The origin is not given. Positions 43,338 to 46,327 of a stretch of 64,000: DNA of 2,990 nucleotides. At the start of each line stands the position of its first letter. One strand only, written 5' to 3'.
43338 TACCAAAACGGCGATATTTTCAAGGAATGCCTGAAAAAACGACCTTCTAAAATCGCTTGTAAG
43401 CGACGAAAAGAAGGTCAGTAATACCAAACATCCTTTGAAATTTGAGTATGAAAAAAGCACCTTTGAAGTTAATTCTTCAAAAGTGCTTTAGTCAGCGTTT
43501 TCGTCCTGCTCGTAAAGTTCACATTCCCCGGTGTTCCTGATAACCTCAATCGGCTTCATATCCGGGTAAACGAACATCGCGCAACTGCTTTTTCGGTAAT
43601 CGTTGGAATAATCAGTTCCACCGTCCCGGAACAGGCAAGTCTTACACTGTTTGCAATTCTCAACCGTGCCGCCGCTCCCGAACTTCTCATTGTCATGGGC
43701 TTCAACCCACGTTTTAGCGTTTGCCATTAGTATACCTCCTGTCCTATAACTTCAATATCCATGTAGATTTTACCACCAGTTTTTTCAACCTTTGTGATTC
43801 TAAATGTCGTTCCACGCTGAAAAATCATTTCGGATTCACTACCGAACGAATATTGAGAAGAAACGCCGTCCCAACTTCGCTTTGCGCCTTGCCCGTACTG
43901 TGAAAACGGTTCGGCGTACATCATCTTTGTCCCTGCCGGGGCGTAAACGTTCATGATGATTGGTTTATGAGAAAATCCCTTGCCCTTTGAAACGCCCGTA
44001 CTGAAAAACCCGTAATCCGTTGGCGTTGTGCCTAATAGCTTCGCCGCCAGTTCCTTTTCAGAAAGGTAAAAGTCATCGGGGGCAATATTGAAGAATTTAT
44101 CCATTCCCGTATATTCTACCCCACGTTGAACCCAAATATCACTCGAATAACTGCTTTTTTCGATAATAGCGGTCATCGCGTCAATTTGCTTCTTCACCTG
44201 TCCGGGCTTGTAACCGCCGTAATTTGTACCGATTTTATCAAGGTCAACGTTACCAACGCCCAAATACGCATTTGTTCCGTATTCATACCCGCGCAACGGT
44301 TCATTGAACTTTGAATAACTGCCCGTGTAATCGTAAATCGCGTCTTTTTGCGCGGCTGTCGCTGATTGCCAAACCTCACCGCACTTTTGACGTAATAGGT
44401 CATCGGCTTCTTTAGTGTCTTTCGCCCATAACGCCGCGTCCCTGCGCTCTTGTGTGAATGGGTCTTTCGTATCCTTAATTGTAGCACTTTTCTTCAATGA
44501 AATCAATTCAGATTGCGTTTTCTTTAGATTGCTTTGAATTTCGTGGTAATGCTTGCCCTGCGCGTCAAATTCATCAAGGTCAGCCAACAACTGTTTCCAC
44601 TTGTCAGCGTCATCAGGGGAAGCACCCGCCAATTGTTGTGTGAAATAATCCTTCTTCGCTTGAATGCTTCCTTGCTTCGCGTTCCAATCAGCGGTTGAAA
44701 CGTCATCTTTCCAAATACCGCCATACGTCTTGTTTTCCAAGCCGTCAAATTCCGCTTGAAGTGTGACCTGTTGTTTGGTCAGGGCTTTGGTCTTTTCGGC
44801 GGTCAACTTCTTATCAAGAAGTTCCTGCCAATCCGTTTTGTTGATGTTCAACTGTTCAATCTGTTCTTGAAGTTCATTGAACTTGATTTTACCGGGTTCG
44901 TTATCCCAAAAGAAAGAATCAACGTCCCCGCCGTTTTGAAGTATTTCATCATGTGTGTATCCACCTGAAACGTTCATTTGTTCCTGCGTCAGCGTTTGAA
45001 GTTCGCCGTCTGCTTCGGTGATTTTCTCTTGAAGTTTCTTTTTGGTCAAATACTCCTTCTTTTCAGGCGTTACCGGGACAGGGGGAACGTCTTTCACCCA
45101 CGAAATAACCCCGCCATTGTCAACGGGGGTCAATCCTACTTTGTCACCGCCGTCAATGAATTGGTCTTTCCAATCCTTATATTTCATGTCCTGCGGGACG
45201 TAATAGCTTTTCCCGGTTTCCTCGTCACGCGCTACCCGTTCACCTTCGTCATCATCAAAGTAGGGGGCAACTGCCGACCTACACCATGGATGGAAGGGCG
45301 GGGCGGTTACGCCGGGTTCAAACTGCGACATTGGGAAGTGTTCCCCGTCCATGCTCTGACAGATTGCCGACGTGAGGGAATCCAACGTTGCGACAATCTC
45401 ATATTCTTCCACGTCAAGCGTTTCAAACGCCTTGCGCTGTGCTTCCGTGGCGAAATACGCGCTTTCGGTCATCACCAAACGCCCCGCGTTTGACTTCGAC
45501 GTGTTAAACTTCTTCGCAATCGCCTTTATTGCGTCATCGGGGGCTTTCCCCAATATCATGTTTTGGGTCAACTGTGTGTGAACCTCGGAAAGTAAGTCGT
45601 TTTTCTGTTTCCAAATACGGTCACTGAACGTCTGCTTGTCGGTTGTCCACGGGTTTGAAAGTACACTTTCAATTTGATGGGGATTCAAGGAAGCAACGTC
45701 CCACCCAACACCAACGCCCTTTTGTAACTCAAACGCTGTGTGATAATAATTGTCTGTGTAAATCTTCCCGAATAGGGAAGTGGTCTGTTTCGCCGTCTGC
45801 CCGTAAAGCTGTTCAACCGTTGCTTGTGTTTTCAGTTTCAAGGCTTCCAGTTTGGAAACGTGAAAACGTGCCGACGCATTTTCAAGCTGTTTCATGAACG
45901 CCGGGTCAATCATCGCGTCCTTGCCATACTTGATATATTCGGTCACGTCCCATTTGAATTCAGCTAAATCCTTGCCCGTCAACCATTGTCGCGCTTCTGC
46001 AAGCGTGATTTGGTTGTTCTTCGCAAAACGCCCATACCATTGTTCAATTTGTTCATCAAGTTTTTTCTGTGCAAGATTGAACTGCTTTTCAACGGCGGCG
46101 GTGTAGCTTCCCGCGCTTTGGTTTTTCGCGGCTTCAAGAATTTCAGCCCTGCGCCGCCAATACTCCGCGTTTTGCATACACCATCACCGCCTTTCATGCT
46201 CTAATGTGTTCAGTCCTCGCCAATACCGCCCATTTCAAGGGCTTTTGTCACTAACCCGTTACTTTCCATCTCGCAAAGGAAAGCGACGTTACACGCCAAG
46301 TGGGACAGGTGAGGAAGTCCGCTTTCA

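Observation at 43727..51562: One phage encodes both an ADP-ribose writer and an eraser: possible reversible ADP-ribosylation switch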

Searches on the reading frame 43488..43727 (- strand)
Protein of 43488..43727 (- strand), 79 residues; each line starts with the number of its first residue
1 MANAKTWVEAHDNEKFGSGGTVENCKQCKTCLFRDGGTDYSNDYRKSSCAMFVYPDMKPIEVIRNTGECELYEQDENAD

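Call 3: search_protein_families(library=pfam, proteins=[window:43488-43727:-], max_evalue=0.01)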
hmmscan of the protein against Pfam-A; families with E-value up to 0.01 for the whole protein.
window:43488-43727:- (79 aa): 0 families

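Call 61: find_homologous_proteins(query=window:43491-43727:-, max_evalue=0.001)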
Query window:43491-43727:- (79 aa): 9 proteins with E <= 0.001 among 9 candidates.
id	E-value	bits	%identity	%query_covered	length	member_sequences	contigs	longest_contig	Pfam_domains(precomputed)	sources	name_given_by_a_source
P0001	2.5e-47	176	95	100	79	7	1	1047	-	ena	-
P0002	1.7e-40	154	88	95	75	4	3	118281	-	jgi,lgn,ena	-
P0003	2.6e-39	150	83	95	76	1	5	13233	-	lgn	-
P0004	5.5e-38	146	83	95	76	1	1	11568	-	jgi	jgi:hypothetical protein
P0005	1.8e-35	138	76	95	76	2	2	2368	-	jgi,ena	-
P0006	2.4e-35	138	75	95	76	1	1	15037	-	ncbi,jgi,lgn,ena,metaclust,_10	jgi:hypothetical protein|metaclust:\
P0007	5.1e-35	137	77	95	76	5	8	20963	-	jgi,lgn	jgi:hypothetical protein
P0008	9.7e-29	117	70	87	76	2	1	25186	-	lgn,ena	-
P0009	2.0e-26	109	61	94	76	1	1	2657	-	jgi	jgi:hypothetical protein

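Call 65: search_protein_families(library=phrogs, proteins=[window:43491-43727:-], max_evalue=0.001)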
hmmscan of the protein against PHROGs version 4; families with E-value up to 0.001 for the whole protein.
window:43491-43727:- (79 aa): 0 families

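Call 66: search_protein_families(library=padloc, proteins=[window:43491-43727:-], max_evalue=0.001)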
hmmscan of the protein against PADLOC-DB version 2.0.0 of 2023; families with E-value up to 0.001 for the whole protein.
window:43491-43727:- (79 aa): 0 families

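Call 67: search_protein_families(library=ncbifam, proteins=[window:43491-43727:-], max_evalue=0.001)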
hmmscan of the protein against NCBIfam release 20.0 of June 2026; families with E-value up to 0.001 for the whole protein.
window:43491-43727:- (79 aa): 0 families

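Call 68: predict_structure(alignment_id=A4)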
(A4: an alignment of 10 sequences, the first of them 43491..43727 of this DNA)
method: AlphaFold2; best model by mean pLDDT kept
length: 79 residues; sequences in the alignment: 10
mean_pLDDT: 42.3   pTM: 0.29
mean pLDDT of the five models: 42.3, 39.5, 36.3, 33.7, 33.6
residues with pLDDT >= 90: 0; 70-90: 0; 50-70: 21; < 50: 58
segments of 3 or more residues with pLDDT < 50: 1-30, 46-48, 56-79
pLDDT, mean of each block of 10 residues (from residue 1): 38 39 44 55 52 46 30 34
secondary structure, 60 per line:
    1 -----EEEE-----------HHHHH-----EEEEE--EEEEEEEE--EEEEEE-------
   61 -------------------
elements in order: E6-9 H21-25 E31-35 E38-45 E48-53

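Call 69: search_protein_representatives(alignment_id=A4)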
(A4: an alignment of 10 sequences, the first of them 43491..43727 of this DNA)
Query: 10 sequences, 76 profile positions. Proteins with E-value up to 0.001 (for the whole library): 117; up to 1e-10: 28; up to 1e-30: 0. The best 117 are listed.
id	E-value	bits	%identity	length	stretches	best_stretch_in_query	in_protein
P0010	3.6e-27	110.2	-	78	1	2-73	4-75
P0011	2.1e-20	88.5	-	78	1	2-76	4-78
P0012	3.4e-17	78.2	-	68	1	7-68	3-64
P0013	8.9e-17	76.9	-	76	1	7-69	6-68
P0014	3.0e-16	75.2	-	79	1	9-74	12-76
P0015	1.9e-15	72.6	-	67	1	11-72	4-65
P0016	3.5e-15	71.8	-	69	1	10-72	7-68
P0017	1.3e-14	70.0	-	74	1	7-68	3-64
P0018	4.8e-14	68.1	-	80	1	2-73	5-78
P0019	5.8e-14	67.9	-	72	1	3-68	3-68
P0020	8.9e-14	67.3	-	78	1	2-71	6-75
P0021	1.1e-13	67.0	-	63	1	15-74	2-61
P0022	1.3e-13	66.8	-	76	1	7-71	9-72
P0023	2.8e-13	65.7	-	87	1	2-73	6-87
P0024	4.9e-13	64.9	-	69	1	10-72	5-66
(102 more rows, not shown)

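Call 75: predict_structure(alignment_id=A5)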
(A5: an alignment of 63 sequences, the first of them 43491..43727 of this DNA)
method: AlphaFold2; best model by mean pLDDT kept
length: 79 residues; sequences in the alignment: 63
mean_pLDDT: 85.3   pTM: 0.61
mean pLDDT of the five models: 85.3, 81.1, 80.8, 77.7, 75.7
residues with pLDDT >= 90: 50; 70-90: 15; 50-70: 13; < 50: 1
segments of 3 or more residues with pLDDT < 50: none
pLDDT, mean of each block of 10 residues (from residue 1): 70 66 87 93 93 94 93 87
secondary structure, 60 per line:
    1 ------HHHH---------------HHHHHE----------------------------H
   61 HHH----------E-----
elements in order: H7-10 H26-30 H60-63

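Call 77: fold_search(model_id=the predicted structure, library=pdb)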
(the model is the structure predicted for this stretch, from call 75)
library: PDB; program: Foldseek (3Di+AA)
matches with E <= 10: 0; with E <= 0.001: 0
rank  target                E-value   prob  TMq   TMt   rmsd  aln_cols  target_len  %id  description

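Call 79: fold_search(model_id=the predicted structure, library=viral)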
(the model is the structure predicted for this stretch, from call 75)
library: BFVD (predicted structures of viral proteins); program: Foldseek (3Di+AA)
matches with E <= 10: 3; with E <= 0.001: 0
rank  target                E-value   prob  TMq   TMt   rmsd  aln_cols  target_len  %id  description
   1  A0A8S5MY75            4.7e-02  0.85  0.45  0.47  11.7        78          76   18  Uncharacterized protein [Myoviridae sp. ctCop38]
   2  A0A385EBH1            5.6e+00  0.02  0.23  0.16   6.5        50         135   16  Uncharacterized protein [Caulobacter phage CcrBL9]
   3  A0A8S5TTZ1            6.0e+00  0.04  0.29  0.24   5.1        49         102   18  Uncharacterized protein [Siphoviridae sp. ctYcY12]

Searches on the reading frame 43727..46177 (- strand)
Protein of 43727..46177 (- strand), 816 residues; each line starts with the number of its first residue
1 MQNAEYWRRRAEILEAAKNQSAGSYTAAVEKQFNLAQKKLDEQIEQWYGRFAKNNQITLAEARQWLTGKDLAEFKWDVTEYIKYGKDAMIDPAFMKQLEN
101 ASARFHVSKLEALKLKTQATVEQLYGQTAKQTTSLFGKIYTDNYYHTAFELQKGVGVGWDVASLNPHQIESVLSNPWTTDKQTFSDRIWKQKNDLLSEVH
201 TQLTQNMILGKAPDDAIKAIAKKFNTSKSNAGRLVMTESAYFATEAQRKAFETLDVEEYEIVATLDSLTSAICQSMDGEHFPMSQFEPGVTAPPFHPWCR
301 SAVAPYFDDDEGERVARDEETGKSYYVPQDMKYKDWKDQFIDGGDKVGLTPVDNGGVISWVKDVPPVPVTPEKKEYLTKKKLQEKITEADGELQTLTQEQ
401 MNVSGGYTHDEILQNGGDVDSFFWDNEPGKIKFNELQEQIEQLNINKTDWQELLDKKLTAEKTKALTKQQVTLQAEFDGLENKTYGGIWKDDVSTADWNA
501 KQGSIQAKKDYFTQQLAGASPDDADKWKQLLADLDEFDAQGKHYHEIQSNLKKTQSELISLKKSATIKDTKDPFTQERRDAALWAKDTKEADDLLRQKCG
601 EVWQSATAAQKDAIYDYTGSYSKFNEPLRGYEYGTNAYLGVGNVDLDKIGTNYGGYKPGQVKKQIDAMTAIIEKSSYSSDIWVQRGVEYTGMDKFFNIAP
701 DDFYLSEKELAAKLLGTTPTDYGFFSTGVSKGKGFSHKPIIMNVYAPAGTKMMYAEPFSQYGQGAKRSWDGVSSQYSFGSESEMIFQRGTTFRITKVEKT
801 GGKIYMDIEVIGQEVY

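Call 3: search_protein_families(library=pfam, proteins=[window:43727-46177:-], max_evalue=0.01)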
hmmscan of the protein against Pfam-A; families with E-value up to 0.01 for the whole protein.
window:43727-46177:- (816 aa): 2 families
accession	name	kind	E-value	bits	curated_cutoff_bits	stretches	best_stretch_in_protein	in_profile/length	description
PF03496.20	ADPrib_exo_Tox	-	8.3e-21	74.6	23.4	1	601-799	11-178/196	ADP-ribosyltransferase exoenzyme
PF04233.19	Phage_Mu_F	-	2.8e-11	44.6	29.6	1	198-303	2-111/112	Phage Mu protein F like protein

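Call 6: search_solved_structures(query=window:43727-46177:-, max_evalue=0.01, show_alignments=3)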
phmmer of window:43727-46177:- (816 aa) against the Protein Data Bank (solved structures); distinct sequences matched with E-value up to 0.01: 2.
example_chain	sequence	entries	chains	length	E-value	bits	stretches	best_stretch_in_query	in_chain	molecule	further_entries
4tr5_A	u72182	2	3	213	3.5e-05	25.7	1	654-762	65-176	C3larvin | Toxin-like protein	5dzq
3bw8_A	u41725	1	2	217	0.0028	19.5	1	657-761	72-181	Mono-ADP-ribosyltransferase C3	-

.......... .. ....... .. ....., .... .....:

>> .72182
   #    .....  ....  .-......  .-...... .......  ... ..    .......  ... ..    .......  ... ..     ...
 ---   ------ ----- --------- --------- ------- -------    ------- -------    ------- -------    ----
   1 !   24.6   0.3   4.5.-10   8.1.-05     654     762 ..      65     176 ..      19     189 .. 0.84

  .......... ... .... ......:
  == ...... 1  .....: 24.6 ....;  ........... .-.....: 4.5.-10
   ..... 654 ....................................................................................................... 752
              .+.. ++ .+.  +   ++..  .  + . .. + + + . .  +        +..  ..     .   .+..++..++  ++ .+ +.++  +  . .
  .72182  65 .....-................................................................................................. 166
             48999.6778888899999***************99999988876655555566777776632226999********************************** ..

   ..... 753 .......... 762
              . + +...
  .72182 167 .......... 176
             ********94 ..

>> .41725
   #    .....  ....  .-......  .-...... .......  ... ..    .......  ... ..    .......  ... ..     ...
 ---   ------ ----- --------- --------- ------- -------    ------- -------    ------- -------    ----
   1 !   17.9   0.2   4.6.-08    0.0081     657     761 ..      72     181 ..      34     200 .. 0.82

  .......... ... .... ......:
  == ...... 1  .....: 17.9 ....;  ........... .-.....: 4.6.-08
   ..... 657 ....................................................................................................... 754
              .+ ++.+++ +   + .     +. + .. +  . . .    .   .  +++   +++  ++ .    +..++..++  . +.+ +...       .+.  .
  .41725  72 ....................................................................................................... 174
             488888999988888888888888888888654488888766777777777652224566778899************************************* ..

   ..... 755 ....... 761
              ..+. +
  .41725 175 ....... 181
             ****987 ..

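Call 8: search_dna_similar(query=window:43727-46177:-, collection=phages, mode=protein, max_rows=40)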
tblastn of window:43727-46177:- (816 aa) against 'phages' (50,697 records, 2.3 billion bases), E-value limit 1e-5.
Records with a match: 958; places in all: 963; records where one place covers at least 80% of the query: 0.
Best place of each record, by identity: <60% 958.
By first word of the organism name: Streptococcus 274; Salmonella 271; Staphylococcus 108; Escherichia 54; Acinetobacter 46; Lactococcus 35; Lactobacillus 25; Enterococcus 19; Clostridium 15; Bacillus 12; and 30 more.
By host as written in the record: - 69; Streptococcus thermophilus 68; Salmonella enterica 41; Salmonella enterica subsp. enterica serovar Typhimurium 40; Salmonella enterica subsp. enterica serovar Enteritidis 39; Escherichia coli 35; Staphylococcus aureus 34; Salmonella sp. 27; and 328 more.
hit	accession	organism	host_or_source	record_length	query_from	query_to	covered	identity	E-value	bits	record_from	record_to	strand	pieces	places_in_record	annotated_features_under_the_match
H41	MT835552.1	Bacteriophage sp.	human fecal samples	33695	3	339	41%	52.5%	2e-101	351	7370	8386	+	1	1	record has no annotation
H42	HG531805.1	Clostridium phage CDMH1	-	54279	1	346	42%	49.3%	1e-101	352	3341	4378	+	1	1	CDHM1_gp4: putative minor head protein | CDHM1_gp3: putative phage portal protein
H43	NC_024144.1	Clostridium phage CDMH1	-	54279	1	346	42%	49.3%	1e-101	352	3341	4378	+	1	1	CDHM1_gp4: head maturation protease | CDHM1_gp3: portal protein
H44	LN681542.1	Clostridium phage phiMMP03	Clostridium difficile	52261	1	358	44%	47.4%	3e-100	347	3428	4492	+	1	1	putative head morphogenesis protein | putative portal protein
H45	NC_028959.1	Clostridium phage phiMMP03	Clostridium difficile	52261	1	358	44%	47.4%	3e-100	347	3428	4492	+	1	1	head maturation protease | portal protein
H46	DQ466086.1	Clostridioides phage phiC2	-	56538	1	358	44%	47.4%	3e-100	347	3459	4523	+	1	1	putative head morphogenesis protein | putative portal protein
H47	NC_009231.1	Clostridioides phage phiC2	-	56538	1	358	44%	47.4%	3e-100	347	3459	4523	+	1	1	head maturation protease | portal protein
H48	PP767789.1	Clostridioides phage phiCDKH02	Clostridioides difficile CD500-12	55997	1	343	42%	49.1%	2e-101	351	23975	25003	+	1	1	minor capsid protein | portal protein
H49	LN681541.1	Clostridium phage phiMMP01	Clostridium difficile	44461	1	358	44%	46.8%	1e-100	349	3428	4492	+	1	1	putative head morphogenesis protein | Phage portal protein, SPP1 family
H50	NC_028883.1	Clostridium phage phiMMP01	Clostridium difficile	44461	1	358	44%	46.8%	1e-100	349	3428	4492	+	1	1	head maturation protease | portal protein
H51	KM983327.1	Clostridium phage phiCT453A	Clostridium tetani ATCC 453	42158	1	346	42%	39.8%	8e-71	260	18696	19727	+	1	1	head morphogenesis protein | SPP1 family portal protein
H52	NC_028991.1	Clostridium phage phiCT453A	Clostridium tetani ATCC 453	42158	1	346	42%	39.8%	8e-71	260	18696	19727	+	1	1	minor head protein | portal protein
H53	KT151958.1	Brevibacillus phage Powder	Brevibacillus laterosporus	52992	6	343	41%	40.2%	3e-67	249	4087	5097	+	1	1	putative head morphogenesis protein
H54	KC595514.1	Brevibacillus phage Jimmer2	Brevibacillus laterosporus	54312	6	343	41%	40.2%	3e-67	249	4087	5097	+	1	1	head morphogenesis protein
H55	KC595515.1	Brevibacillus phage Jimmer1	Brevibacillus laterosporus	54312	6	343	41%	40.2%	3e-67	249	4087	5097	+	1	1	head morphogenesis protein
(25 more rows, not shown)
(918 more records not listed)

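Call 47: find_encoding_contigs(protein=window:43727-46177:-, flank=10000, max_places=6)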
Protein window:43727-46177:- (816 aa): 2 contigs read that carry it; 1 place shown.
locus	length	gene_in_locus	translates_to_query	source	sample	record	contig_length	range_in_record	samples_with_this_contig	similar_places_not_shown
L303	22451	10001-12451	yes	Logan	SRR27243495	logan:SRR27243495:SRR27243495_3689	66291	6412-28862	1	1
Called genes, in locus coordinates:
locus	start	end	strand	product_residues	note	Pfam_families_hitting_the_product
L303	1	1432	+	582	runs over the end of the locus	-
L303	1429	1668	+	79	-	-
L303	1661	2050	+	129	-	-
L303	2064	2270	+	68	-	-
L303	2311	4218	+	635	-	PF08706:D5_N, PF19263:DUF5906, PF03288:Pox_D5 (weak)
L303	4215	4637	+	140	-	-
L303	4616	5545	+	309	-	PF03747:ADP_ribosyl_GH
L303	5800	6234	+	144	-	PF07374:DUF1492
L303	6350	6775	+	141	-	PF16677:GP3_package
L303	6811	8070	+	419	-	PF04466:Terminase_3, PF17288:Terminase_3C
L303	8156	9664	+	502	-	PF05133:SPP1_portal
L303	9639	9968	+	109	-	PF18909:dGTP_diPhyd_N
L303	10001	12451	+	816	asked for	PF04233:Phage_Mu_F, PF03496:ADPrib_exo_Tox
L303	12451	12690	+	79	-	-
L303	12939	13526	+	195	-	PF06810:Phage_scaffold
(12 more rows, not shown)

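Call 65: search_protein_families(library=phrogs, proteins=[window:43730-46177:-], max_evalue=0.001)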
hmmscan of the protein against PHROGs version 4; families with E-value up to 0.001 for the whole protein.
window:43730-46177:- (816 aa): 16 families
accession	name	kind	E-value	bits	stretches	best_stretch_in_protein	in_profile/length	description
phrog_115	-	head and packaging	3.6e-145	486.7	1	1-814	19-662/665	minor head protein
phrog_2841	-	head and packaging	4.4e-114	383.4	1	1-349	1-352/525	minor head protein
phrog_595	-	head and packaging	3.2e-93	314.8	1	5-809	2-510/513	head maturation protease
phrog_4728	-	head and packaging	1.1e-73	250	1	2-344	2-345/591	head morphogenesis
phrog_8404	-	unknown function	2.8e-33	116.1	1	1-131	1-131/137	-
phrog_16625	-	moron, auxiliary metabolic gene and host takeover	1.3e-31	110.9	1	527-813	570-850/869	Bxa ADP-ribosyl transferase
phrog_7625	-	head and packaging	6.5e-29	102.2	1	103-339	41-287/504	head morphogenesis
phrog_21033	-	unknown function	3.8e-25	90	1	246-344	2-99/265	-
phrog_6577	-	unknown function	1.1e-24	87.8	1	112-339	20-271/1066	-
phrog_241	-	head and packaging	1.2e-23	85.1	1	110-336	71-308/679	head morphogenesis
phrog_19443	-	head and packaging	1.5e-23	84.1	1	25-335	21-311/579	minor head protein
phrog_3895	-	moron, auxiliary metabolic gene and host takeover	2e-18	68.2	1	559-812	94-334/340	ADP-ribosyltransferase exoenzyme toxin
phrog_36486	-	unknown function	7.3e-09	37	1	1-52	1-52/52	-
phrog_21789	-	head and packaging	1.4e-08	33.9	1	228-311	183-264/1195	virion structural protein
phrog_1657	-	head and packaging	1.2e-05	25.8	1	80-309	50-300/337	head morphogenesis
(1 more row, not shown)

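Call 66: search_protein_families(library=padloc, proteins=[window:43730-46177:-], max_evalue=0.001)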
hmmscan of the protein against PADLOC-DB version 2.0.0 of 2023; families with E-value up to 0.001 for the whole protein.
window:43730-46177:- (816 aa): 0 families

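Call 67: search_protein_families(library=ncbifam, proteins=[window:43730-46177:-], max_evalue=0.001)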
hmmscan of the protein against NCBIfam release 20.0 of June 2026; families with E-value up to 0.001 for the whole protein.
window:43730-46177:- (816 aa): 1 family
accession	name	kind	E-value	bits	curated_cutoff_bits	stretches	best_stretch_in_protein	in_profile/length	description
TIGR01641.1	phageSPP1_gp7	domain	9.4e-22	77.5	39.65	1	199-306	1-108/109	minor capsid protein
